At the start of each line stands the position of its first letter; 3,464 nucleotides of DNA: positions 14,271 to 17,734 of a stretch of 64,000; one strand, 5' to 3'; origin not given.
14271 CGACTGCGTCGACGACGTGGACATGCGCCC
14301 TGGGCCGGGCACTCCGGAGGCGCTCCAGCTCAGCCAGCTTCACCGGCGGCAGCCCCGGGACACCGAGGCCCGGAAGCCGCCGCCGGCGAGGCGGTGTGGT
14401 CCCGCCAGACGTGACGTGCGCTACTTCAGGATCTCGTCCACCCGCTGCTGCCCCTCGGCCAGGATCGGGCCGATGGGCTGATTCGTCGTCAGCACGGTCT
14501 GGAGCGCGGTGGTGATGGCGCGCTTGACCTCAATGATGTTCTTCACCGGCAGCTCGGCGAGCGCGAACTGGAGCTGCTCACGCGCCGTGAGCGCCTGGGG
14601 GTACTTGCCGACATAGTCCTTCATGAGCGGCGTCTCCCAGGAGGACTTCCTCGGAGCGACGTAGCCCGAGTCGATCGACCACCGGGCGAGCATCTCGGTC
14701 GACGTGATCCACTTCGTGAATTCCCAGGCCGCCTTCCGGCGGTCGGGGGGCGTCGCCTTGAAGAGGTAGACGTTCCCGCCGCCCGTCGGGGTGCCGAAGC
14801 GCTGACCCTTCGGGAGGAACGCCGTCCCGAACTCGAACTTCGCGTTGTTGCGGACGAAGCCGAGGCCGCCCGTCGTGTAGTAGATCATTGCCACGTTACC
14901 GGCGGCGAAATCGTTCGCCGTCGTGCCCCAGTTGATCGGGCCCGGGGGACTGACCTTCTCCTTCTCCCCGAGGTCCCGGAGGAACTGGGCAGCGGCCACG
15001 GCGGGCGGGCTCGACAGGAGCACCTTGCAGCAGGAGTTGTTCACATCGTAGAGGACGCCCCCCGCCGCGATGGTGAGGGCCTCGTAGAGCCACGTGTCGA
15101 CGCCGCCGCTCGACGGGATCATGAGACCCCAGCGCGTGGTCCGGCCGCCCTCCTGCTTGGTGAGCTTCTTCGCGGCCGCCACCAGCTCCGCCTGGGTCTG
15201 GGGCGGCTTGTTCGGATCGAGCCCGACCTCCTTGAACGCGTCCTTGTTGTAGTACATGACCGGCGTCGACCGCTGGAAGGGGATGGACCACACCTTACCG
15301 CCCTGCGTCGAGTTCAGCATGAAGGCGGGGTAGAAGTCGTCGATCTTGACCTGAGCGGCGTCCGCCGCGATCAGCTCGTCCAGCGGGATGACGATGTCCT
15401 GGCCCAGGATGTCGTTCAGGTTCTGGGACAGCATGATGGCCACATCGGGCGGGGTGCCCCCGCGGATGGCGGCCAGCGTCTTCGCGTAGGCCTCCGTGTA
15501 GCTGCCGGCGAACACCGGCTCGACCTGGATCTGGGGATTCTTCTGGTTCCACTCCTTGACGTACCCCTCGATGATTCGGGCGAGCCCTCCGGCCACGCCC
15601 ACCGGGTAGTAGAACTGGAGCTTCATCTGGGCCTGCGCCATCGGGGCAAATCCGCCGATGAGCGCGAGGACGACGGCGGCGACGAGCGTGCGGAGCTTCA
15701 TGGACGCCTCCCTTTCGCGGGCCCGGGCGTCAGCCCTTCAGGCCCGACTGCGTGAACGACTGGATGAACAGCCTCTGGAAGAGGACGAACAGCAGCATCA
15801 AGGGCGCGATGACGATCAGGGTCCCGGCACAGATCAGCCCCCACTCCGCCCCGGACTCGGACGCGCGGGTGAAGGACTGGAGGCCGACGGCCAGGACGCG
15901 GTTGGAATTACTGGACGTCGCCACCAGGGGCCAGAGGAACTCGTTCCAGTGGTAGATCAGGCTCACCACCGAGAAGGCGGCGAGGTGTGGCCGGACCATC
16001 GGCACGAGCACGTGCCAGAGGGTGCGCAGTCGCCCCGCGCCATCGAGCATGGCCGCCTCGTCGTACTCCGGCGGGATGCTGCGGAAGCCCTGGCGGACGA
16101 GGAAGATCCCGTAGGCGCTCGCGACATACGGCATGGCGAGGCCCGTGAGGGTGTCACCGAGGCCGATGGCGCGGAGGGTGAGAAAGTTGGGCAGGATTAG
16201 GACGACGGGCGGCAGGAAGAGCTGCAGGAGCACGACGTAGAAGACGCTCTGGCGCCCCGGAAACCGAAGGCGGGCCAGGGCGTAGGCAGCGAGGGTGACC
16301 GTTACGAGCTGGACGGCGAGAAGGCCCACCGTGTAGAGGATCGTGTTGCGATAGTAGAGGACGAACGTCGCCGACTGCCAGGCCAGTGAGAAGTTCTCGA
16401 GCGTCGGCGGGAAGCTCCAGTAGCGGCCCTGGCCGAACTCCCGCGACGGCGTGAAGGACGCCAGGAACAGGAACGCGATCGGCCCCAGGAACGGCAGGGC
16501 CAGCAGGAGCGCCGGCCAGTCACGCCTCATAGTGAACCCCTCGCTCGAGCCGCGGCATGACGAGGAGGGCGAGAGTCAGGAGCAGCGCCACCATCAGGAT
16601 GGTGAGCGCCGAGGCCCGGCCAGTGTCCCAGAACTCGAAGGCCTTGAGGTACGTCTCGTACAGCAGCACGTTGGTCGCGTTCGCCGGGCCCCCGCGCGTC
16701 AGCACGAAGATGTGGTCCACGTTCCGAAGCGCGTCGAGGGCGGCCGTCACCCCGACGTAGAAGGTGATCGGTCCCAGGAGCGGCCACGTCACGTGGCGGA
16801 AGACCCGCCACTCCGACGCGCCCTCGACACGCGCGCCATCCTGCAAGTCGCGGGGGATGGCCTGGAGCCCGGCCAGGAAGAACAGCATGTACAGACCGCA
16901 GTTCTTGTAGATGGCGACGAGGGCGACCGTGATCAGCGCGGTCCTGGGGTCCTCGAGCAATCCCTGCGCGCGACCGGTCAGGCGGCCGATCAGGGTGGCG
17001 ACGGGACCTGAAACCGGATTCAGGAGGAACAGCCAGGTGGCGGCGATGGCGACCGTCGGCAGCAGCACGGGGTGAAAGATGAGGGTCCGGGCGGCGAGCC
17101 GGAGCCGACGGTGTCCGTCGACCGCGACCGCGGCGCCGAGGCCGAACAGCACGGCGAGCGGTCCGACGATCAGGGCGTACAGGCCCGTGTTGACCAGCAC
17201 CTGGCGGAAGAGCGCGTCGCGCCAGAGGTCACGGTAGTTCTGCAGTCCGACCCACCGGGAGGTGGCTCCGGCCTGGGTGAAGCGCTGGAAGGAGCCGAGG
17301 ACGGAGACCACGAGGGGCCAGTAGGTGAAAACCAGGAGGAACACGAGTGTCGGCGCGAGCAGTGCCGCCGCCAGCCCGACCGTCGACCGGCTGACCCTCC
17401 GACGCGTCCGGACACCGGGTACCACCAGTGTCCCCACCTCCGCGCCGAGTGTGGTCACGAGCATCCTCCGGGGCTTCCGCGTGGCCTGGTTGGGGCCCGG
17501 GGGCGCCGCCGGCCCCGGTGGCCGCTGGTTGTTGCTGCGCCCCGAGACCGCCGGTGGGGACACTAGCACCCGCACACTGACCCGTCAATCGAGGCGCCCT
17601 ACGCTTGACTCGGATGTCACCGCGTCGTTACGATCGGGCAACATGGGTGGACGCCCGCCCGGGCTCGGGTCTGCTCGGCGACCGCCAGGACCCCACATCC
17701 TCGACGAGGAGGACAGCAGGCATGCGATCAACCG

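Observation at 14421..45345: About 31 kb non-canonical cyclitol/inositol-type uptake and conversion island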

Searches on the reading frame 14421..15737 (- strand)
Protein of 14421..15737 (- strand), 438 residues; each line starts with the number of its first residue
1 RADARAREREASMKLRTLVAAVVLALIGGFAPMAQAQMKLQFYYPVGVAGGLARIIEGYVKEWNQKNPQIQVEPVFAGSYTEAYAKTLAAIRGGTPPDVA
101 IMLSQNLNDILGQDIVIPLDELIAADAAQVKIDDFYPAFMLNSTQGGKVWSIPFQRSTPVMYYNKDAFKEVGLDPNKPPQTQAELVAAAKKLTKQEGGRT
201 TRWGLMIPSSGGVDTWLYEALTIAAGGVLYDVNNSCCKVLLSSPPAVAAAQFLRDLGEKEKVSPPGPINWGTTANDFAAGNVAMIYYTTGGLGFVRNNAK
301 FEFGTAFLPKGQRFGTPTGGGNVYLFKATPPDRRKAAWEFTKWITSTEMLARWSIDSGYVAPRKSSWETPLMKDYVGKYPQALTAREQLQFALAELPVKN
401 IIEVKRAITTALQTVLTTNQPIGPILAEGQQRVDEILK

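Call 5: search_protein_families(library=pfam, proteins=[window:14421-15737:-], max_evalue=0.001)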
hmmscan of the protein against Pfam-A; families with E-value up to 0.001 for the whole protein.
window:14421-15737:- (438 aa): 2 families
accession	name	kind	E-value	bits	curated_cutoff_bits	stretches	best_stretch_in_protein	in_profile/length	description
PF13416.11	SBP_bac_8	-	7.4e-40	137.9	27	1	59-375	2-274/279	Bacterial extracellular solute-binding protein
PF01547.30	SBP_bac_1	-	5.4e-36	125.6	26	1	53-348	5-304/307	Bacterial extracellular solute-binding protein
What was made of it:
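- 14421..15701 (-): CUT1 (family-1) solute-binding protein, UgpB-like. SBP_bac_8 and SBP_bac_1 (call 5).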

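Call 26: search_protein_families(library=ncbifam, proteins=[window:14421-15701:-], max_evalue=0.00001)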
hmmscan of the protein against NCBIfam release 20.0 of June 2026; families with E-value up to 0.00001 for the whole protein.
window:14421-15701:- (426 aa): 1 family
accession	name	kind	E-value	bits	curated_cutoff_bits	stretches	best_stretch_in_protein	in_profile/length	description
NF008211.0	PRK10974.1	equivalog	2e-42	145.3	411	1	8-378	9-379/439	sn-glycerol-3-phosphate ABC transporter substrate-binding protein UgpB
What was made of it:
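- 14421..15701 (-): The best NCBIfam match is UgpB, 145 bits against a cutoff of 411 (call 26).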

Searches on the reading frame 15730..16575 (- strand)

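Call 5: search_protein_families(library=pfam, proteins=[window:15730-16575:-], max_evalue=0.001)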
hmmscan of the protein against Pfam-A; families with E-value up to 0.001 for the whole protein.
window:15730-16575:- (281 aa): 1 family
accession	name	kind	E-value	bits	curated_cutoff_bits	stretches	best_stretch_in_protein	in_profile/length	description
PF00528.27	BPD_transp_1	-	1.2e-17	64.7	26.4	1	96-273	4-181/184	Binding-protein-dependent transport system inner membrane component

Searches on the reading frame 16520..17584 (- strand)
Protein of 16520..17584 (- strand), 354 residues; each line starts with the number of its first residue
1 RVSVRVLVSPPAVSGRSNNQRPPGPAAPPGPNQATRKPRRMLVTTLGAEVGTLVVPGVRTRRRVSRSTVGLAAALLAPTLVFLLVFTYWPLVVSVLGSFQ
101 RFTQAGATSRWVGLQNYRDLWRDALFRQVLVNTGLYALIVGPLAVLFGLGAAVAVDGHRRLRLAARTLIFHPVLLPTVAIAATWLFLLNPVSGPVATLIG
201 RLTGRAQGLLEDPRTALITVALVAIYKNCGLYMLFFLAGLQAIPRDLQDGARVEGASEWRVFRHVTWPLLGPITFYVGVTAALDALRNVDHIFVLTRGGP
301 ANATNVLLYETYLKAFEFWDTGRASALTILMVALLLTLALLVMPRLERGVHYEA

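Call 5: search_protein_families(library=pfam, proteins=[window:16520-17584:-], max_evalue=0.001)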
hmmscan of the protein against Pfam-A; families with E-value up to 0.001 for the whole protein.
window:16520-17584:- (354 aa): 1 family
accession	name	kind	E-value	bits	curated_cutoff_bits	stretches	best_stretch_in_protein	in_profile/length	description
PF00528.27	BPD_transp_1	-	1.1e-13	51.8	26.4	1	145-350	2-182/184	Binding-protein-dependent transport system inner membrane component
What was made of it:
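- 15730..17464 (-): Two ABC permeases (15730-16530 and 16520-17464) of the UgpB-like system; no ATPase gene. BPD_transp_1 in each (call 5).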
